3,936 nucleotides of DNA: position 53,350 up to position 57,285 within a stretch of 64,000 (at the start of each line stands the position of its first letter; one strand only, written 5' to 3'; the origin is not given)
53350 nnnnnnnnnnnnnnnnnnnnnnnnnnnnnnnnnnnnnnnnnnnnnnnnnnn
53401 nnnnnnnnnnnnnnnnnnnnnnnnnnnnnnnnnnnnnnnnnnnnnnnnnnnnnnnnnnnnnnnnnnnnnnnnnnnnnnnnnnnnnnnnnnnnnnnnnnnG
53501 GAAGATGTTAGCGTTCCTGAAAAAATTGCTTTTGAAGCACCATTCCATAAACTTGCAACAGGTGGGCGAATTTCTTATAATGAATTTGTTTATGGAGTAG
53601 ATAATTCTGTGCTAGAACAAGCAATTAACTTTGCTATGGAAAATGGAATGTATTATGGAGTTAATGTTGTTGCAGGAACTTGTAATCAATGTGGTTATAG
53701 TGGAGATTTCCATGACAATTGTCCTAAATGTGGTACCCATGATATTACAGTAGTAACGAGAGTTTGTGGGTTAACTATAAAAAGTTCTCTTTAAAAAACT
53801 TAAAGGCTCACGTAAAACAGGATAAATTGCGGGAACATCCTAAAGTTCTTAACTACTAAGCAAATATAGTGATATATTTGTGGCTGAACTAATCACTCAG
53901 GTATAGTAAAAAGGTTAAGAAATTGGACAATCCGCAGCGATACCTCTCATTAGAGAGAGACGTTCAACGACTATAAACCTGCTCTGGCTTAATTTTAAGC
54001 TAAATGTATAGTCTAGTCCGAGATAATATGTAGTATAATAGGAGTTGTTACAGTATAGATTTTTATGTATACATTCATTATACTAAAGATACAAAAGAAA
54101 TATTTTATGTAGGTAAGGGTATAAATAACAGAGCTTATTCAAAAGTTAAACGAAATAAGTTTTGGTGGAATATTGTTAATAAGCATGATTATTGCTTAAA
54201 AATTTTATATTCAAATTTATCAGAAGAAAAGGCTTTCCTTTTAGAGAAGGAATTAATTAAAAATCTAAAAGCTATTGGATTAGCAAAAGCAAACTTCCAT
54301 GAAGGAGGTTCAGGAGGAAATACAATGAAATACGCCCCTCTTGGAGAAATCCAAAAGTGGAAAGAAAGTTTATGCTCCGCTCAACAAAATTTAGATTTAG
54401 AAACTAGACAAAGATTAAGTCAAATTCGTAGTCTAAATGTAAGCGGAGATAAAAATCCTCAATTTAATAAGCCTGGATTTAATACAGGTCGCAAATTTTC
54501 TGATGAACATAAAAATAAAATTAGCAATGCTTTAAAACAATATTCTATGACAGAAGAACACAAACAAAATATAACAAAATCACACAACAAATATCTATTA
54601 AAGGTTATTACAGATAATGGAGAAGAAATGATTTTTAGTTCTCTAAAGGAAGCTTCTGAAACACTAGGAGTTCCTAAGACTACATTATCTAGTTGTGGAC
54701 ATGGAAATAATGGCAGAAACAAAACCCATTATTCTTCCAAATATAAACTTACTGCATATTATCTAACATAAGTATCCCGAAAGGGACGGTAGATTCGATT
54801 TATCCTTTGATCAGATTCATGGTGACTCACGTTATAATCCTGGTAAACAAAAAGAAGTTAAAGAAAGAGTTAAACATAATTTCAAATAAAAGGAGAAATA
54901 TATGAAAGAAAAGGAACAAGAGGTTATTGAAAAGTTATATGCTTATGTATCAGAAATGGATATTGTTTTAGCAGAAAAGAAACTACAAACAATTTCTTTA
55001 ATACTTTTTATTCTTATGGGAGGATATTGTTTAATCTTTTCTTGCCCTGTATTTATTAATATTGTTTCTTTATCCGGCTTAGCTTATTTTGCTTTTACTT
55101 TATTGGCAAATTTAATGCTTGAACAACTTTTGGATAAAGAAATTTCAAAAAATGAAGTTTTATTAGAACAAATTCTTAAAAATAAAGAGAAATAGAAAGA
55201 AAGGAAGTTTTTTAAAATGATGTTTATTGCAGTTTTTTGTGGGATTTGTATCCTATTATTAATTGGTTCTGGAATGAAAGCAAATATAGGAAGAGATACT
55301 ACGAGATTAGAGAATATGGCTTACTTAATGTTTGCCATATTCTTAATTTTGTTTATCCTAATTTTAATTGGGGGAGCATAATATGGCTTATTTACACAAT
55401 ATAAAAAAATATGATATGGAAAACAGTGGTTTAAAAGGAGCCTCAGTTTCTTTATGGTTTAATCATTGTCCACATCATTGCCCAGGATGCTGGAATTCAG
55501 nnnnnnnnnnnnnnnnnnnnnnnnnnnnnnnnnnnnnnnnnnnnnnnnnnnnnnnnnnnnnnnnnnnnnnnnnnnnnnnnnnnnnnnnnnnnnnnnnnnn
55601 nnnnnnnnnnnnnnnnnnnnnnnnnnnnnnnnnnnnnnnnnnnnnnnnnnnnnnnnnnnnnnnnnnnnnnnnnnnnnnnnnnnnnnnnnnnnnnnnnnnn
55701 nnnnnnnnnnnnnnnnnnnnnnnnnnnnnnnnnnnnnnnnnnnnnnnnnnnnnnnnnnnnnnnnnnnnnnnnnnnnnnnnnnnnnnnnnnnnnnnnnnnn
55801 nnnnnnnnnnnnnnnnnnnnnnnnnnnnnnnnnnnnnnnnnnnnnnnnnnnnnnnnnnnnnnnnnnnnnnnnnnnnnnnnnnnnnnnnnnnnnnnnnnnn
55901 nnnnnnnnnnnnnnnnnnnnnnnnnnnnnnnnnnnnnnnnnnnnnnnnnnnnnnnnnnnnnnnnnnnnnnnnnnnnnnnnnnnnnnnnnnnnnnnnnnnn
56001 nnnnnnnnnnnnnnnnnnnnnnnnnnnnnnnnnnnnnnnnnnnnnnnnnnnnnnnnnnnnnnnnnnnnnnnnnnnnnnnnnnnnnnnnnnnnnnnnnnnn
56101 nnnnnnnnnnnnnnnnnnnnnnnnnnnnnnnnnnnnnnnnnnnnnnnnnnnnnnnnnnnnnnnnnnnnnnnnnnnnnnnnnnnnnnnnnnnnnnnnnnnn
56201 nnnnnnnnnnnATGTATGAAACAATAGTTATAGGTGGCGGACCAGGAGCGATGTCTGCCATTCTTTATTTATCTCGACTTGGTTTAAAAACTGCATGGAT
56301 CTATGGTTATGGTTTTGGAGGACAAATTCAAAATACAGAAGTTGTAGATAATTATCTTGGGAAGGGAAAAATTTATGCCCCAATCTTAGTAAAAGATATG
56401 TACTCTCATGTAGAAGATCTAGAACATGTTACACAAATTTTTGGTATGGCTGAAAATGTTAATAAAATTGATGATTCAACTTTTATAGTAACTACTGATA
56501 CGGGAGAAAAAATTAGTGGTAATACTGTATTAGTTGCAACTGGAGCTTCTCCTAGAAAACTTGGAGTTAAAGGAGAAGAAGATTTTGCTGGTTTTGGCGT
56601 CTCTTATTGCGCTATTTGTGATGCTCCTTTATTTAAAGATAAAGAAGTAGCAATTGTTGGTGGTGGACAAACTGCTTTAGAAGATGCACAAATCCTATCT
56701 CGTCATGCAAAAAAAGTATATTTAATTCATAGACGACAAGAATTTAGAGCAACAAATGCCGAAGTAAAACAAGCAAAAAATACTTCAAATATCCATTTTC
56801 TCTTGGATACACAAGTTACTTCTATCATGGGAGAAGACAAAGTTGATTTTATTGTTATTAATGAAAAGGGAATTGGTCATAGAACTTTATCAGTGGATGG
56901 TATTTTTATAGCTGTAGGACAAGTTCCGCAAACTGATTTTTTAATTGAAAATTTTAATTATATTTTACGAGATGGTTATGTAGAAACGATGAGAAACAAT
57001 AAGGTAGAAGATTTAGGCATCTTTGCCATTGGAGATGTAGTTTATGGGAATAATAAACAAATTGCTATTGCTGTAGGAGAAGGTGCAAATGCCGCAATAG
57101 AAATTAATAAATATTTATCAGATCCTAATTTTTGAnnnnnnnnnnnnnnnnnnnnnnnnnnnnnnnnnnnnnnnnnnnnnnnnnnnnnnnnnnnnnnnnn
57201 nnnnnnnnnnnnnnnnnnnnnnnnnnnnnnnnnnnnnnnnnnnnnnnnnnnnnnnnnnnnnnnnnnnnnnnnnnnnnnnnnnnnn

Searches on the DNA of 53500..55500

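Call 106: search_rna_families(source=window, start=53500, end=55500, threshold=evalue, max_evalue=1)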
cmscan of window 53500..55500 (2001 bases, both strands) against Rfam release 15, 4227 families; matches with E-value up to 1: 3.
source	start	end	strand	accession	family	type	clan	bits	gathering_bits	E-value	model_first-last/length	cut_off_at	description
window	53754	54022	+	RF00028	Intron_gpI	Intron;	-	45.9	50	5.2e-10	1-253/253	no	Group I catalytic intron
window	54952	55016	+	RF01471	rliB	Gene; sRNA;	-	23.5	40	0.047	230-292/360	no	Listeria sRNA rliB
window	55349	55454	+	RF01472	rli40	Gene; sRNA;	-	14.9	100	0.88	1-263/263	no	Listeria sRNA rli40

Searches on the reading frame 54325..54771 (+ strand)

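Call 104: search_protein_families(library=pfam, proteins=[window:54325-54771:+], max_evalue=0.01)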
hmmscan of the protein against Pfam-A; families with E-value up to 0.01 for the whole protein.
window:54325-54771:+ (148 aa): 3 families
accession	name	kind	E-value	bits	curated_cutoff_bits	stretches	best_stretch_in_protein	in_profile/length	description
PF22083.2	I-HmuI_NUMOD-like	-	1.6e-06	28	27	1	93-128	1-36/46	DNA endonuclease I-HmuI-like, NUMOD-like domain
PF07460.16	NUMOD3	-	3e-05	24.3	20.4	1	55-71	1-17/37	NUMOD3 motif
PF21008.3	AIF-1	-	0.0054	17.4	50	1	69-121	26-77/140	Allograft inflammatory factor 1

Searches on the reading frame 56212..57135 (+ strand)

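Call 104: search_protein_families(library=pfam, proteins=[window:56212-57135:+], max_evalue=0.01)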
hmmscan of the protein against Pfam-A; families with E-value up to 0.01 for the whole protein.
window:56212-57135:+ (307 aa): 8 families
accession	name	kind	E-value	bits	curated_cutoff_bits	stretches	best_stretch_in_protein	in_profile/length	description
PF07992.20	Pyr_redox_2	-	3.2e-45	155.2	26.1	1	3-291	2-291/291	Pyridine nucleotide-disulphide oxidoreductase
PF13738.12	Pyr_redox_3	-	5.7e-15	55.8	30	1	75-248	99-278/305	Pyridine nucleotide-disulphide oxidoreductase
PF00070.33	Pyr_redox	-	5.5e-14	52.9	22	1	146-212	2-75/82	Pyridine nucleotide-disulphide oxidoreductase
PF01134.28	GIDA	-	9.2e-05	22.1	22.1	0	61-112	99-150/391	Glucose inhibited division protein A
PF03486.20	HI0933_like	-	0.00013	21.9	50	0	75-120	127-173/244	HI0933-like protein Rossmann domain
PF01494.25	FAD_binding_3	-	0.00072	19.3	22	0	145-178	3-36/349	FAD binding domain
PF13434.12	Lys_Orn_oxgnase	-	0.0013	18.4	21.3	1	89-181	130-228/339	L-lysine 6-monooxygenase/L-ornithine 5-monooxygenase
PF13241.12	NAD_binding_7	-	0.0057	17.7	22.1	0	141-189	5-54/104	Putative NAD(P)-binding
